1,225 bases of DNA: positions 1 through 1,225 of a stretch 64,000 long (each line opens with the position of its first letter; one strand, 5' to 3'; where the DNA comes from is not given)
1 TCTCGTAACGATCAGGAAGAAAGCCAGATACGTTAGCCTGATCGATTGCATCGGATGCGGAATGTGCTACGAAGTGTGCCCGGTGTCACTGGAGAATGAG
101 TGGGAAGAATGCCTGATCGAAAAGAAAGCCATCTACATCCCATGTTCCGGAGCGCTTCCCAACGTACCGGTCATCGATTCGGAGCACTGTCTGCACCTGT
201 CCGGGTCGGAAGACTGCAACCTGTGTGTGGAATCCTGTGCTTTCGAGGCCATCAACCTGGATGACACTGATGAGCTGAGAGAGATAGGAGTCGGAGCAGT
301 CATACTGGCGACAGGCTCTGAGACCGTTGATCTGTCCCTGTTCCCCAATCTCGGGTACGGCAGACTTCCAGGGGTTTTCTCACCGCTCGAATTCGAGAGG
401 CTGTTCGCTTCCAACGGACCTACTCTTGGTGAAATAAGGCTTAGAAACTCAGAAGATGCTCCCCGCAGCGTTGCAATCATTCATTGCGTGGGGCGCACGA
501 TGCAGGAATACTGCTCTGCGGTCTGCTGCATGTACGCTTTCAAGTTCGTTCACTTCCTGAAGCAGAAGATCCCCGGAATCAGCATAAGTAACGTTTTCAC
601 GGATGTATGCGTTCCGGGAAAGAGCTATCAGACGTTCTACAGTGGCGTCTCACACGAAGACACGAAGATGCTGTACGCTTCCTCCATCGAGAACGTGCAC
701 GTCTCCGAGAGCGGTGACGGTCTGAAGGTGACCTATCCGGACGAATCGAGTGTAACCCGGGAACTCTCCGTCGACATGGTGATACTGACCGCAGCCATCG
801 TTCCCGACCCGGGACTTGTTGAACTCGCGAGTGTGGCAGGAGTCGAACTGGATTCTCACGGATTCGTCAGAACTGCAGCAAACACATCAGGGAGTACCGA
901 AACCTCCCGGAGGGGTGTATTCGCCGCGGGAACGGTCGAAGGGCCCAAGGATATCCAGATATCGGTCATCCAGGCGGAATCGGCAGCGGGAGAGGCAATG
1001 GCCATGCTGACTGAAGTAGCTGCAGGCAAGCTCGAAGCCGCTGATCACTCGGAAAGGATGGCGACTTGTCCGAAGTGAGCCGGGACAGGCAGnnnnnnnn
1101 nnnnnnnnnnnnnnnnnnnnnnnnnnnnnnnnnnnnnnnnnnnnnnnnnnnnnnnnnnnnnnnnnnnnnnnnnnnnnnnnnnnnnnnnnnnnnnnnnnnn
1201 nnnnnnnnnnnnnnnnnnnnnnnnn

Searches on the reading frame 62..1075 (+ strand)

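Call 19: search_protein_families(library=pfam, proteins=[window:62-1075:+], max_evalue=0.00001)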
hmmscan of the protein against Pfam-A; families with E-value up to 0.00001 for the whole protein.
window:62-1075:+ (338 aa): 0 families

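Call 37: search_protein_families(library=ncbifam, proteins=[window:62-1075:+], max_evalue=0.001)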
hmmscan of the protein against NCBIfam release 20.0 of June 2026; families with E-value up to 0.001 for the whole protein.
window:62-1075:+ (338 aa): 5 families
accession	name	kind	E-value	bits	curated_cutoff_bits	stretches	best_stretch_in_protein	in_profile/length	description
NF040770.1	hetero_SS_HdrA2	exception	2e-67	228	1100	1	2-318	249-562/777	CoB-CoM heterodisulfide reductase HdrA2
NF041778.1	hetero_SS_HdrA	equivalog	4.8e-60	203.3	1400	1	2-319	254-573/771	ferredoxin:CoB-CoM heterodisulfide reductase subunit HdrA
NF041891.1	hdrA_Methbact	equivalog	3.9e-59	200.6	1300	1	2-316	246-556/762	ferredoxin:CoB-CoM heterodisulfide reductase subunit HdrA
NF009409.0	PRK12770.1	subfamily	0.0001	21.5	343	1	230-320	269-354/360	putative glutamate synthase subunit beta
TIGR01292.1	TRX_reduct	equivalog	0.00013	20.9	343.45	1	200-302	191-284/300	thioredoxin-disulfide reductase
